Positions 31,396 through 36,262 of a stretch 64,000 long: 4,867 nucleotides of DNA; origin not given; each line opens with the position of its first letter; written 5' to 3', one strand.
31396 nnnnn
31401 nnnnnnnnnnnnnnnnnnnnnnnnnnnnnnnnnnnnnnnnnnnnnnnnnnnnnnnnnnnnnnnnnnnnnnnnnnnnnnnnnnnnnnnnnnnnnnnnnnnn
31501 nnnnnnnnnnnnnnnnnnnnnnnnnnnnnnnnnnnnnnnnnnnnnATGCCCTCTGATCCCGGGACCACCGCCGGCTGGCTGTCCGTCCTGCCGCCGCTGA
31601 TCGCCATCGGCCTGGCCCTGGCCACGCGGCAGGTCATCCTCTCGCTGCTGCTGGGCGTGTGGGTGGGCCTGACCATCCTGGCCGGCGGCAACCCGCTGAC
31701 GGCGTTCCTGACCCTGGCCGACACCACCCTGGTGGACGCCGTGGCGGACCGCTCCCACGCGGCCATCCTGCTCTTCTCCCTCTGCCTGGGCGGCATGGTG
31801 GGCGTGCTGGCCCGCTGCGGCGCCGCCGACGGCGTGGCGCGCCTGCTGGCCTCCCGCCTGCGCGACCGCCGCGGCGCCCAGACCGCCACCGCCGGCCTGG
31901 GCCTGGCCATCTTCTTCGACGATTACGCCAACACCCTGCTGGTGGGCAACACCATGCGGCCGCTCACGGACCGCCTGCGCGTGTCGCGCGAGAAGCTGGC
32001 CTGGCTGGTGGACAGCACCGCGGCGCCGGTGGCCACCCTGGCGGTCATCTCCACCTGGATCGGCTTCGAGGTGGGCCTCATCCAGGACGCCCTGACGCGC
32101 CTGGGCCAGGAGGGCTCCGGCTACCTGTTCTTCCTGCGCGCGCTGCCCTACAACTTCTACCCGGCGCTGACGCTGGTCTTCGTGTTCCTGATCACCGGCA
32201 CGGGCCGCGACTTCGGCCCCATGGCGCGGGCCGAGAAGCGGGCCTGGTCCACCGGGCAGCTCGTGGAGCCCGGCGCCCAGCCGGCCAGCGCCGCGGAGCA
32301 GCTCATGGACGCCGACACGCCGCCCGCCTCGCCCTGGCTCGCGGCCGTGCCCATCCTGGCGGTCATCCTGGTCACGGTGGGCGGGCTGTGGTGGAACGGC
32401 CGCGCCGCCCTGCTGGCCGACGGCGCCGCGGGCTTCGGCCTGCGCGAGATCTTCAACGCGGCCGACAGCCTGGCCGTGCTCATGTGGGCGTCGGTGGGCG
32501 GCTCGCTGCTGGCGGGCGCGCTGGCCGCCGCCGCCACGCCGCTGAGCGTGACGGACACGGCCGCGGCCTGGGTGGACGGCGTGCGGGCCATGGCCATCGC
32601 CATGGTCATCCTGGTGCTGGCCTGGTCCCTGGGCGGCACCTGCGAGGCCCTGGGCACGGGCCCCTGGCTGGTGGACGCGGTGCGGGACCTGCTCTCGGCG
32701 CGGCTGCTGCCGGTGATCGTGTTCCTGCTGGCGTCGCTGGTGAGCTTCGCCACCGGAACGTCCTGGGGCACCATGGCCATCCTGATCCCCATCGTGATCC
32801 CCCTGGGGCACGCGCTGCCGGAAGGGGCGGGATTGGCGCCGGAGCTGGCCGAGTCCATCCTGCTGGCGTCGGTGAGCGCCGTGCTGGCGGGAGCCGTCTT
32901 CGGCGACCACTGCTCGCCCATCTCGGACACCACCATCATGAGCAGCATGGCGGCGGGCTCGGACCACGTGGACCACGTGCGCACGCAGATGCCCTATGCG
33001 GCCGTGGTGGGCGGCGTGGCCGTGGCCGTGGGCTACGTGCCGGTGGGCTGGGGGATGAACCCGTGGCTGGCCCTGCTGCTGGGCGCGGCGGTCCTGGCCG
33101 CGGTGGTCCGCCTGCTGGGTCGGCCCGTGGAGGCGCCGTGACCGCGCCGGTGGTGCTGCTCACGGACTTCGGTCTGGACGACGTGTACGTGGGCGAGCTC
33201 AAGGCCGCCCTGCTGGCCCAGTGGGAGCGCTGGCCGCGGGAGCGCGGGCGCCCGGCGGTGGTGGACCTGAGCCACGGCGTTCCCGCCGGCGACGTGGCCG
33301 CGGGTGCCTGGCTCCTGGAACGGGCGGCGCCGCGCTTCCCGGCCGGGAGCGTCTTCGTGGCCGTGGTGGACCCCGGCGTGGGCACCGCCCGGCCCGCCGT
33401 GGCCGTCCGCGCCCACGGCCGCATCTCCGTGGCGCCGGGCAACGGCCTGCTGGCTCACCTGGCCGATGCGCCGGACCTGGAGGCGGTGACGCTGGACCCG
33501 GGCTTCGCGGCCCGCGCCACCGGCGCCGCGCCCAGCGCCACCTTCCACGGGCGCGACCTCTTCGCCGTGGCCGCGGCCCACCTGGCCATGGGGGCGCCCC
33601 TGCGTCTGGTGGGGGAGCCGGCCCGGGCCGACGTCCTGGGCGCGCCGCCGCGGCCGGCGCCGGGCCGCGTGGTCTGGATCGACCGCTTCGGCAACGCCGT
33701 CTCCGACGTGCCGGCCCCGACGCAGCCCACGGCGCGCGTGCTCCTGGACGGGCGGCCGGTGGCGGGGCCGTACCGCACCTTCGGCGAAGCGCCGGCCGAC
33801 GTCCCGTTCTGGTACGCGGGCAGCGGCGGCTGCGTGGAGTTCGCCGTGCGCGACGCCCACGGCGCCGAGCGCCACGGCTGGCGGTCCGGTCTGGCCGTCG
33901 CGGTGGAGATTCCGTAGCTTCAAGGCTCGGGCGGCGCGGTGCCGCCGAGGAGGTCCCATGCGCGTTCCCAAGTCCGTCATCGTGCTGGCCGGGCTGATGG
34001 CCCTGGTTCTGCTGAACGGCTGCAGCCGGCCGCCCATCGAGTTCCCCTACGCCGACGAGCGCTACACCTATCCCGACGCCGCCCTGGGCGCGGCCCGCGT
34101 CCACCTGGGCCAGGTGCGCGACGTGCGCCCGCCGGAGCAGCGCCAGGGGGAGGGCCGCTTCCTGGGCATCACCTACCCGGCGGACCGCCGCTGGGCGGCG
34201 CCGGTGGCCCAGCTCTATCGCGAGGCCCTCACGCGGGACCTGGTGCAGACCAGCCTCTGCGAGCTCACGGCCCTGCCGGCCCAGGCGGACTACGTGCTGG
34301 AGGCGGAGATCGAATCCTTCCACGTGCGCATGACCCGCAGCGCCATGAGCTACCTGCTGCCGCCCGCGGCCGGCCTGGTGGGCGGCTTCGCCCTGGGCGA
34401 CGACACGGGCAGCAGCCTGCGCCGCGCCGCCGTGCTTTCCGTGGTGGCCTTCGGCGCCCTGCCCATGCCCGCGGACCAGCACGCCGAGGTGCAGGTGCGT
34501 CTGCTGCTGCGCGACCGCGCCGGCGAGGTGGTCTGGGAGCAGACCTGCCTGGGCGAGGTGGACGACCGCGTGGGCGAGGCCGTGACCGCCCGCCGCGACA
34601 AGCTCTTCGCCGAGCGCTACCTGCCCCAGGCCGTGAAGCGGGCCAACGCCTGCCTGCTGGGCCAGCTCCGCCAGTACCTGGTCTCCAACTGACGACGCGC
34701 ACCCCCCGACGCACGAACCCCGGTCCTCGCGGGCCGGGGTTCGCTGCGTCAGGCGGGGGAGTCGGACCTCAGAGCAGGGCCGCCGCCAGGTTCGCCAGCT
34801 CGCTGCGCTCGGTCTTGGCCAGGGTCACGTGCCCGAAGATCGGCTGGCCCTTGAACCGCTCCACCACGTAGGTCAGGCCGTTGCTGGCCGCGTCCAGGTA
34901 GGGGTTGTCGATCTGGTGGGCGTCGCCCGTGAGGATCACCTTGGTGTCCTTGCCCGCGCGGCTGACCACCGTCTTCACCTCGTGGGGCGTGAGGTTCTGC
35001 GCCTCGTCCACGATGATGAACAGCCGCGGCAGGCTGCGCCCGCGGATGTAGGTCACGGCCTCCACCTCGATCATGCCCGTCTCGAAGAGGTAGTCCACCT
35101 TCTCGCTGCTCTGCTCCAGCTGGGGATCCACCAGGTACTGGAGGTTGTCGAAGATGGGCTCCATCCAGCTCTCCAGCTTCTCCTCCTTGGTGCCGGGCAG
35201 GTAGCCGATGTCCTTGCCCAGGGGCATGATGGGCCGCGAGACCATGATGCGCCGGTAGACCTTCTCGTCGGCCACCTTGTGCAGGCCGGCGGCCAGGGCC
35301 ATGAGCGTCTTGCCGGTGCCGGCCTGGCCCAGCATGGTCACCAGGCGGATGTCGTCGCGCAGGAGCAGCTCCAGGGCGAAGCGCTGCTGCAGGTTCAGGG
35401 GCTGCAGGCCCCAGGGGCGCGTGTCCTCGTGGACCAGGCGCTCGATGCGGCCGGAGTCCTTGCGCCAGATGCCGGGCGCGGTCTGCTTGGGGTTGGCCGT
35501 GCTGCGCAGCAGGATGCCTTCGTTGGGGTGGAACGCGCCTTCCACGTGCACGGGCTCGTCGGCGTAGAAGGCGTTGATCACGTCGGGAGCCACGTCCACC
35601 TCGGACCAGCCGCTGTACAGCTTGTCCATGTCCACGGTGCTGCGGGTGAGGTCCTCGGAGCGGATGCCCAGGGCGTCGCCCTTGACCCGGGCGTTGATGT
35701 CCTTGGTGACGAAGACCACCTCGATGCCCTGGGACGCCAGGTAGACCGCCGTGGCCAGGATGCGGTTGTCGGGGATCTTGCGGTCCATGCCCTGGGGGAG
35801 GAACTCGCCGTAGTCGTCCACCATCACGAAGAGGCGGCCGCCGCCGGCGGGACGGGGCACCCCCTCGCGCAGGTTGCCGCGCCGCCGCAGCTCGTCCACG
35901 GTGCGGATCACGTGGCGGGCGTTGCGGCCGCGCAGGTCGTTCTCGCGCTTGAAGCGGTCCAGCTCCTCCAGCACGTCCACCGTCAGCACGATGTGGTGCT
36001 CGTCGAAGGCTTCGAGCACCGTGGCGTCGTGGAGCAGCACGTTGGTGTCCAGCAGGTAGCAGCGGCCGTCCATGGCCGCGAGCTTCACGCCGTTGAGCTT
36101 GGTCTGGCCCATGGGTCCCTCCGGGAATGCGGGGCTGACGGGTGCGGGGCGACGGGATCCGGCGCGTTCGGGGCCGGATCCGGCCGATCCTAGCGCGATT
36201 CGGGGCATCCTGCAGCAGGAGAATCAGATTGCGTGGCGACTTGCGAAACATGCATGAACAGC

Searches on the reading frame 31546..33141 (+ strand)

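Call 12: search_protein_families(library=pfam, proteins=[window:31546-33141:+], max_evalue=0.001)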
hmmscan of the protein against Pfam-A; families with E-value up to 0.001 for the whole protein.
window:31546-33141:+ (531 aa): 1 family
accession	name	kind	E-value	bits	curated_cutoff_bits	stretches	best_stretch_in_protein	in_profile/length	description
PF03553.21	Na_H_antiporter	-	3.1e-56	191.3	23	1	162-502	1-303/303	Na+/H+ antiporter family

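Call 13: search_protein_families(library=ncbifam, proteins=[window:31546-33141:+], max_evalue=0.001)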
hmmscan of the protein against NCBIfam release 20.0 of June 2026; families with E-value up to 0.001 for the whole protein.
window:31546-33141:+ (531 aa): 3 families
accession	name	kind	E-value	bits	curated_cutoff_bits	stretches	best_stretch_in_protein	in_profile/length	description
NF000013.1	tet_NaH_anti_35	exception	1.2e-45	156.3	750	1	169-519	8-348/369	tetracycline efflux Na+/H+ antiporter family transporter Tet(35)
TIGR00931.1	antiport_nhaC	equivalog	2.5e-14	52.9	370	1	331-502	48-207/454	Na+/H+ antiporter NhaC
NF052307.1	ArgOrthExpArcD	equivalog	4.9e-10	38.8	650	1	341-501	74-222/469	arginine/ornithine antiporter ArcD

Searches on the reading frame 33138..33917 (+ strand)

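Call 12: search_protein_families(library=pfam, proteins=[window:33138-33917:+], max_evalue=0.001)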
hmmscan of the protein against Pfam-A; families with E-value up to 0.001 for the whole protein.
window:33138-33917:+ (259 aa): 2 families
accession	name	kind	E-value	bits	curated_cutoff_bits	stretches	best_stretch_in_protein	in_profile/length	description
PF01887.21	SAM_HAT_N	-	2.8e-41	141.1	26.3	1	5-158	1-144/145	SAM hydroxide adenosyltransferase N-terminal domain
PF20257.3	SAM_HAT_C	-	5.2e-11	43.2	25.5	1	176-252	1-81/84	SAM hydroxide adenosyltransferase C-terminal domain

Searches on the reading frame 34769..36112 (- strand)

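Call 12: search_protein_families(library=pfam, proteins=[window:34769-36112:-], max_evalue=0.001)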
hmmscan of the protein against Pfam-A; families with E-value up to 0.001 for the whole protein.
window:34769-36112:- (447 aa): 4 families
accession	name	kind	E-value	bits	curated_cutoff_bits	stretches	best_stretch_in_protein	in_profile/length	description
PF02562.22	PhoH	-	1e-48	166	27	1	237-436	3-193/205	PhoH-like protein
PF13638.12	PIN_4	-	7.8e-27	94.6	21.9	1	19-155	1-131/132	PIN domain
PF13604.12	AAA_30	-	6.7e-09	36.2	27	1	239-401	2-128/191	AAA domain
PF13245.12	AAA_19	-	5.2e-05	23.9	25.1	0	359-401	87-129/134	AAA domain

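Call 13: search_protein_families(library=ncbifam, proteins=[window:34769-36112:-], max_evalue=0.001)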
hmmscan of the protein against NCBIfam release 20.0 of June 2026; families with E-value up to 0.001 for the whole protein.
window:34769-36112:- (447 aa): 2 families
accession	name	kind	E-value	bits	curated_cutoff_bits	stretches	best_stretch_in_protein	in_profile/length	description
NF053827.1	RNA5-3helPhoH2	equivalog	5.7e-92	308.9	680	1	17-447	2-423/427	RNA 5'-3' helicase PhoH2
NF007827.1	PRK10536.1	equivalog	5e-26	91.6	380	1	255-438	66-244/253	phosphate starvation-inducible protein PhoH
